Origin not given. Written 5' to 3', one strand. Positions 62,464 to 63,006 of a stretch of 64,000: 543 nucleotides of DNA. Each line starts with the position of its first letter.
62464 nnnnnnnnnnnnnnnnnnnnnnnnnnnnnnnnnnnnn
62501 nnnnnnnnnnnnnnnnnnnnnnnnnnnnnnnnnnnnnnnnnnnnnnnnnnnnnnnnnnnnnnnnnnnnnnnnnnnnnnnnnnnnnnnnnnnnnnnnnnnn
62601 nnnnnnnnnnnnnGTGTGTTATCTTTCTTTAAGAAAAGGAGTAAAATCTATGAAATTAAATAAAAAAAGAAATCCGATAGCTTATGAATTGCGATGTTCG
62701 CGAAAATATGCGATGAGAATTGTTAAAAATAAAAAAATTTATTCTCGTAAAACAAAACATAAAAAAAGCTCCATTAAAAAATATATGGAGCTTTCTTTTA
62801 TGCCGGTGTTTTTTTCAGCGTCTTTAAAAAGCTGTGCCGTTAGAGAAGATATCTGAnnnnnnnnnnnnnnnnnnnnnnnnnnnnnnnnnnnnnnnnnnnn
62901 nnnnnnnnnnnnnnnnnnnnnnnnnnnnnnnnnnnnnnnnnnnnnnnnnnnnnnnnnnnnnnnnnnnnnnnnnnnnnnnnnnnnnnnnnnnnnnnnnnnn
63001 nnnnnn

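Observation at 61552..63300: Degenerate duplicate of the ppdK 3' end 1.15 kb downstream: footprint of site-specific integration into a protein-coding gene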

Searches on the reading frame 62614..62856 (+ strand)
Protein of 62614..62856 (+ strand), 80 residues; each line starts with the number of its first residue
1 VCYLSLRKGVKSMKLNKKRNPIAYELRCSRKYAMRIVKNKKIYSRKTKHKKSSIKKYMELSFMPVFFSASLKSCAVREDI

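Call 9: search_protein_families(library=pfam, proteins=[window:62614-62856:+], max_evalue=0.1)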
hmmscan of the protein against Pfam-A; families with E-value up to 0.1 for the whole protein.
window:62614-62856:+ (80 aa): 0 families

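Call 10: search_protein_families(library=ncbifam, proteins=[window:62614-62856:+], max_evalue=0.1)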
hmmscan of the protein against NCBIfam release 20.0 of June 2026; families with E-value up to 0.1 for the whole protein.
window:62614-62856:+ (80 aa): 0 families

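Call 27: find_homologous_proteins(query=window:62650-62856:+, max_evalue=0.01)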
Query window:62650-62856:+ (68 aa): 1 proteins with E <= 0.01 among 1 candidates.
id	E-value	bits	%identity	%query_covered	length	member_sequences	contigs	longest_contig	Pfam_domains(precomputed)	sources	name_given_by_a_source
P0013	1.0e-34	134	99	100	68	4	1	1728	-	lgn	-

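Call 32: search_solved_structures(query=window:62650-62856:+, max_evalue=10, show_alignments=3)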
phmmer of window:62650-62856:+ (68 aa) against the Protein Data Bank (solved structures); distinct sequences matched with E-value up to 10: 0.

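Call 33: search_protein_families(library=pfam, proteins=[window:62650-62856:+], max_evalue=10)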
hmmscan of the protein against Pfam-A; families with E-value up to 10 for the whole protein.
window:62650-62856:+ (68 aa): 2 families
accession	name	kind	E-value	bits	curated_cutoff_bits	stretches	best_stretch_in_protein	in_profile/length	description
PF12728.13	HTH_17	-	0.096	13.4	27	1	14-47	11-48/51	Helix-turn-helix domain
PF23876.1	DUF7230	-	0.46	11.1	27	1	19-40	14-35/42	Family of unknown function (DUF7230)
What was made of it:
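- On ArfA/BrfA-type alternative ribosome-rescue factor (ORF68): ORF68 alone hits neither ArfA nor any PDB chain (calls 32, 33).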

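Call 42: search_protein_families(library=phrogs, proteins=[window:62650-62856:+], max_evalue=0.1)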
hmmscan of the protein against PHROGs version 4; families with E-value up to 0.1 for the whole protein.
window:62650-62856:+ (68 aa): 4 families
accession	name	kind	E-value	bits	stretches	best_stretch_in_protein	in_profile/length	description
phrog_20887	-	unknown function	0.00043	21.2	1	5-40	2-36/46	-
phrog_2701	-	unknown function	0.0027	18.6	1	5-41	3-43/46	-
phrog_18092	-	unknown function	0.0086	16.9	1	23-42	20-39/43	-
phrog_1157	-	integration and excision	0.049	13.8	1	8-47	21-63/422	transposase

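Call 43: search_protein_families(library=padloc, proteins=[window:62650-62856:+], max_evalue=0.1)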
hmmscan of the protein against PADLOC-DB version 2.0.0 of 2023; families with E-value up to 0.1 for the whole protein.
window:62650-62856:+ (68 aa): 0 families

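Call 49: search_protein_representatives(protein=window:62650-62856:+)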
Query: 68 residues. Proteins with E-value up to 0.001 (for the whole library): 18; up to 1e-10: 2; up to 1e-30: 1. The best 18 are listed.
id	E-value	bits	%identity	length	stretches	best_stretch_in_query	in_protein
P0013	3.2e-35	134.1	99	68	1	1-68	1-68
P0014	8.9e-12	60.6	62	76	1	1-53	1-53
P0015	6.6e-10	54.7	64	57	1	1-45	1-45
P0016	2.3e-09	53.0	61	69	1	1-51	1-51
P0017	5.1e-06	42.6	64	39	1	4-39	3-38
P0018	2.1e-05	40.6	59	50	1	1-41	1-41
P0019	2.7e-05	40.3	60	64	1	3-44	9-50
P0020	2.8e-05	40.3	39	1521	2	34-58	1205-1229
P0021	3.7e-05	39.9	63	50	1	5-43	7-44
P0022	1.9e-04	37.7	61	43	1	3-41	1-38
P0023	2.6e-04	37.2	19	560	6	9-56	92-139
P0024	2.7e-04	37.1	64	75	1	13-56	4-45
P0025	3.6e-04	36.8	58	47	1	2-40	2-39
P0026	3.6e-04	36.8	48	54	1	3-51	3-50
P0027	6.2e-04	36.0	57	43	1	3-40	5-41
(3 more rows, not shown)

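Call 52: search_solved_structures(query=A3, max_evalue=10, show_alignments=3)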
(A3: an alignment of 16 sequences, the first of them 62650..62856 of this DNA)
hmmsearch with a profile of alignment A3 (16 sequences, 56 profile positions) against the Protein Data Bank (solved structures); distinct sequences matched with E-value up to 10: 7.
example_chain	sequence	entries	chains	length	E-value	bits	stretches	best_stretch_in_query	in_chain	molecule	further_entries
5h5u_3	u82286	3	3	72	0.00039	23.3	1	14-45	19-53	Alternative ribosome-rescue factor A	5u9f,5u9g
5u4i_w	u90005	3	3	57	0.00051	22.9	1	14-40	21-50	Alternative ribosome-rescue factor A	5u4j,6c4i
5mdv_6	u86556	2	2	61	0.00056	22.8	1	14-41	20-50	Alternative ribosome-rescue factor A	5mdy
5mdw_6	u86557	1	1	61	0.00057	22.8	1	14-41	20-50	Alternative ribosome-rescue factor A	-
5mgp_w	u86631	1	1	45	0.00085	22.2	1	14-37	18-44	Alternative ribosome-rescue factor A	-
7oj0_6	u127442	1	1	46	0.0009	22.1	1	14-37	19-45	Alternative ribosome-rescue factor A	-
7am2_CD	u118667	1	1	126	1.4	11.9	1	19-42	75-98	L0R8F8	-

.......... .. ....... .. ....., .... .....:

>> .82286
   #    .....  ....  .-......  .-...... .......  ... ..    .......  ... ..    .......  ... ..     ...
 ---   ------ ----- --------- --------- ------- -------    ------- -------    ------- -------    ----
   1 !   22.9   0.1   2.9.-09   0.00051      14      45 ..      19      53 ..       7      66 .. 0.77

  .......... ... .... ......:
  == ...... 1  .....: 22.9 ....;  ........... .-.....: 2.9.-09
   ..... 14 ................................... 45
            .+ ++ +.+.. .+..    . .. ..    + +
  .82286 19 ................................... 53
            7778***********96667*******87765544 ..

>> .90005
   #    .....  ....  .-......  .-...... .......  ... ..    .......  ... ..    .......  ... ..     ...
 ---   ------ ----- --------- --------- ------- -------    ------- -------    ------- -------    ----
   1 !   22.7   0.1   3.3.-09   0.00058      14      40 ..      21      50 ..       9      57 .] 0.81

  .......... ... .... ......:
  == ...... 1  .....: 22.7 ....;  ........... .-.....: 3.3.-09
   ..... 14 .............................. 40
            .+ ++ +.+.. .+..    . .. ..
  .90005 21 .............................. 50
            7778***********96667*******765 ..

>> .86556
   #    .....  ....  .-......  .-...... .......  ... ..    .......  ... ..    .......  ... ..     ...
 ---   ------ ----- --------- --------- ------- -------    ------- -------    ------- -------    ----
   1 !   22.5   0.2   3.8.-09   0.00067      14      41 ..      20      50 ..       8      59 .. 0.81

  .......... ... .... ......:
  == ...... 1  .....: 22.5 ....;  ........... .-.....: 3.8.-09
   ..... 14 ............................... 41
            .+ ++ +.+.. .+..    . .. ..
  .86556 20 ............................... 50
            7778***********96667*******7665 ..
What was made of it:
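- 62650..62856 (+): ORF68, a DUF7230, ArfA-like small basic protein with an AAGGAG ribosome-binding site. It is a candidate alternative ribosome-rescue factor. A family profile searched against the PDB hits only ArfA chains (E 4e-4 to 9e-4; the next hit is E 1.4; call 52).
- Closest known: ArfA. Same: ORF68 is a small basic protein, and its family profile hits ArfA on the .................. region (call 52).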

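Call 53: search_protein_families(library=pfam, alignment_id=A3, max_evalue=1)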
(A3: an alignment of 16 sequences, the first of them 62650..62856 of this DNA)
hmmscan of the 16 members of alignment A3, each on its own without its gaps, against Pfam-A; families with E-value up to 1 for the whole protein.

A. member 1, window:62650-62856:+ (68 aa): 2 families
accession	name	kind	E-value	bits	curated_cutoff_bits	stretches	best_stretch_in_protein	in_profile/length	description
PF12728.13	HTH_17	-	0.096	13.4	27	1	14-47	11-48/51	Helix-turn-helix domain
PF23876.1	DUF7230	-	0.46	11.1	27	0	19-40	14-35/42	Family of unknown function (DUF7230)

B. families by the number of members that match (of 16 scanned): 7 families
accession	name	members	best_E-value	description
PF23876.1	DUF7230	14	2e-09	Family of unknown function (DUF7230)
PF03889.18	ArfA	2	0.0028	Alternative ribosome-rescue factor A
PF08461.16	HTH_12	1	0.022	Ribonuclease R winged-helix domain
PF04362.19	Iron_traffic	1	0.076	Bacterial Fe(2+) trafficking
PF12728.13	HTH_17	1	0.096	Helix-turn-helix domain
PF12641.12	Flavodoxin_3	1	0.1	Flavodoxin domain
PF22042.2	EF-G_D2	1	0.18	Elongation factor G domain 2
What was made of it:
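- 62650..62856 (+): 14 of 16 family members hit DUF7230 and 2 of 16 hit ArfA (call 53).
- On ArfA/BrfA-type alternative ribosome-rescue factor (ORF68): The family profile hits only ArfA in the PDB (E 4e-4; call 52), and 2 of 16 members hit Pfam ArfA (E 0.003; call 53).
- Closest known: ArfA. Different: Sequence similarity to ArfA is remote: Pfam places the family in DUF7230, and ORF68 itself does not reach the ArfA model (calls 33, 53).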

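Call 54: search_protein_families(library=ncbifam, alignment_id=A3, max_evalue=1)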
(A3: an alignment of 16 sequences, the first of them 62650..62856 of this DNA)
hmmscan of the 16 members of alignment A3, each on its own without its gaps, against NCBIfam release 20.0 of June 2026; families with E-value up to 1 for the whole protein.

A. member 1, window:62650-62856:+ (68 aa): 0 families

B. families by the number of members that match (of 16 scanned): 1 family
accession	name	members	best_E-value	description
TIGR01563.1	gp16_SPP1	1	0.013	phage head closure protein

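Call 55: find_encoding_contigs(protein=P0014, flank=4000, max_places=4)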
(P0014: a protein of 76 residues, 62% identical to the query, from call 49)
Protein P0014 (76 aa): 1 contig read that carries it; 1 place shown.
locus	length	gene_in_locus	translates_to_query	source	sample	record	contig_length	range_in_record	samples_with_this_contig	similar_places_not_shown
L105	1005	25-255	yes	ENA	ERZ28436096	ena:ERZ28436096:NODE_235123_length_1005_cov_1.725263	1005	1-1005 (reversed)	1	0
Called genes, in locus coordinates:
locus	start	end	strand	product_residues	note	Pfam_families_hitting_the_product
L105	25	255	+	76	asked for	-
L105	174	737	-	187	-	-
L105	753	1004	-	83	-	?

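Call 58: find_encoding_contigs(protein=P0016, flank=4000, max_places=3)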
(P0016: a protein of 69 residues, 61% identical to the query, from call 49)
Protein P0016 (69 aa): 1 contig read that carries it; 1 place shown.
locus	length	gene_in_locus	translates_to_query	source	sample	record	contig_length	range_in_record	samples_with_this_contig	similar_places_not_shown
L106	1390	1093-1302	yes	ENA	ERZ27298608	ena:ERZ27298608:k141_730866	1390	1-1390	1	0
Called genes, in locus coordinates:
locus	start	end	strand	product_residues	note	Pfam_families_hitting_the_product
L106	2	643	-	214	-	?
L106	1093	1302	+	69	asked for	-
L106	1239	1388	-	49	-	?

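Call 72: find_encoding_contigs(protein=P0015, flank=3000, max_places=2)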
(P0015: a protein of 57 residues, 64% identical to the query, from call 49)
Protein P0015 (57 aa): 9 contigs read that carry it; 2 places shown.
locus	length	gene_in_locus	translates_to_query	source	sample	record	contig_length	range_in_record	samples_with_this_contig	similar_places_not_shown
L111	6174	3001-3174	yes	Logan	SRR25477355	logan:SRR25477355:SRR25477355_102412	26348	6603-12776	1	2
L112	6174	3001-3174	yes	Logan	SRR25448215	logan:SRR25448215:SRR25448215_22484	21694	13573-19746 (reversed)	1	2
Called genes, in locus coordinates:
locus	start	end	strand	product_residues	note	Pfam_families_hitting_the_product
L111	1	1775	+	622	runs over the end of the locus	PF03717:PBP_dimer, PF00905:Transpeptidase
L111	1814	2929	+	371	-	PF01098:FTSW_RODA_SPOVE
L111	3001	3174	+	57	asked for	-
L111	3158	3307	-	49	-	-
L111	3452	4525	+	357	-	PF02086:MethyltransfD12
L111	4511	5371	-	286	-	-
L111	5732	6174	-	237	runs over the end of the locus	PF01553:Acyltransferase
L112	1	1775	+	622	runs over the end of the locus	PF03717:PBP_dimer, PF00905:Transpeptidase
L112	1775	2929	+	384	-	PF01098:FTSW_RODA_SPOVE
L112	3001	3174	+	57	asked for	-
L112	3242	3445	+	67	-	-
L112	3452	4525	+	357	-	PF02086:MethyltransfD12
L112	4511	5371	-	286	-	-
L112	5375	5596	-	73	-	PF13560:HTH_31, PF12844:HTH_19 (weak), PF01381:HTH_3, PF13443:HTH_26 (weak)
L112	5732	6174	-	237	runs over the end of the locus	PF01553:Acyltransferase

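Call 73: find_encoding_contigs(protein=P0026, flank=3000, max_places=2)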
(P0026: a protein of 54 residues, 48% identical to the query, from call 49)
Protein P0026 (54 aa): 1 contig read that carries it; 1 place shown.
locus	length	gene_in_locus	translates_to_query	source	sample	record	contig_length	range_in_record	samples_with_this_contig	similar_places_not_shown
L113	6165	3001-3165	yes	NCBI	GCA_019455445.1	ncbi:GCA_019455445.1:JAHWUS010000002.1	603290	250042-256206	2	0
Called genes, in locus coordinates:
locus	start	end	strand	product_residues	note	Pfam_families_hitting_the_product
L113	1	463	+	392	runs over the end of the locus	PF03976:PPK2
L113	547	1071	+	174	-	PF00857:Isochorismatase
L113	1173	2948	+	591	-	PF01384:PHO4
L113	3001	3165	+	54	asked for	PF23876:DUF7230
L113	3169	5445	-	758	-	PF00933:Glyco_hydro_3, PF01915:Glyco_hydro_3_C, PF14310:Fn3-like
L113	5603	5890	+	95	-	PF02686:GatC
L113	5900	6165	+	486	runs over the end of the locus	PF01425:Amidase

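Call 76: find_related_loci(query=A3, collection=viral_contigs, flank=5000)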
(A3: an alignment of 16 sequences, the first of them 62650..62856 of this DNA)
Query A3 (68 aa) in viral_contigs; peptide patterns used: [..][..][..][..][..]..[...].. (x = any residue, [..] = any of these).
537 stretches matched a pattern; 39 encode a relative of the query (tblastn E <= 1e-3); 39 distinct loci.
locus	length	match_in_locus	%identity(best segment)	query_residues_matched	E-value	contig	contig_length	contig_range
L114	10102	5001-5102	66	4-38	1e-7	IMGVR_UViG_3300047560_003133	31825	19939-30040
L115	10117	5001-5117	53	6-45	4e-7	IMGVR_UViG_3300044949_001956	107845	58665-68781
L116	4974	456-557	60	5-39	8e-7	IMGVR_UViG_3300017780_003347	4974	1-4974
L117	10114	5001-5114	54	2-40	1e-6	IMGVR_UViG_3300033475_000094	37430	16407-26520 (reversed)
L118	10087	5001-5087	67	5-34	2e-6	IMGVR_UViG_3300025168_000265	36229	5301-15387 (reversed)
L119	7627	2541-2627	67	5-34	2e-6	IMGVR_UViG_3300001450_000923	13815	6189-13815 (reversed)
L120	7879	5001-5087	67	5-34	2e-6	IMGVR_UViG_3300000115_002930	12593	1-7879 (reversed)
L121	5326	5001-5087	67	5-34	2e-6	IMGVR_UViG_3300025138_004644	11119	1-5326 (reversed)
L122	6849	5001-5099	62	3-36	2e-6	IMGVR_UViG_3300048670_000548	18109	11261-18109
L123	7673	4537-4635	62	3-36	2e-6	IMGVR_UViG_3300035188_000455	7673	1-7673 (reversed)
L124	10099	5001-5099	62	3-36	2e-6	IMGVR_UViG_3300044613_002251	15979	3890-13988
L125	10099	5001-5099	62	3-36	2e-6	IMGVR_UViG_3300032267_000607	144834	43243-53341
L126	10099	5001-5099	62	3-36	2e-6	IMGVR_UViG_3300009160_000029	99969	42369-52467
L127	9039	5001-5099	62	3-36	2e-6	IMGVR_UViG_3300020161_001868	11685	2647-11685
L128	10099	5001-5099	62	3-36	2e-6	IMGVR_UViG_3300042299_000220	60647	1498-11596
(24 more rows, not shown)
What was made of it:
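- On Site-specific integrative element inserted in a gene 3' end (e14 or ICE type): DUF7230 occurs in both chromosomes and phages (calls 72, 73, 76).
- DUF7230 genes also occur on 39 IMG/VR viral contigs (call 76) and match small PHROG families (E 4e-4; call 42).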

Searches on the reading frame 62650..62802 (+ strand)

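Call 33: search_protein_families(library=pfam, proteins=[window:62650-62802:+], max_evalue=10)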
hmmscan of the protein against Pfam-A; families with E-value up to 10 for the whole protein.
window:62650-62802:+ (51 aa): 2 families
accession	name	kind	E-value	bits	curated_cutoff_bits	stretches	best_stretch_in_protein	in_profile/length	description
PF12728.13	HTH_17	-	0.045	14.4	27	1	14-47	11-48/51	Helix-turn-helix domain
PF23876.1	DUF7230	-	0.2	12.3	27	1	6-40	3-35/42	Family of unknown function (DUF7230)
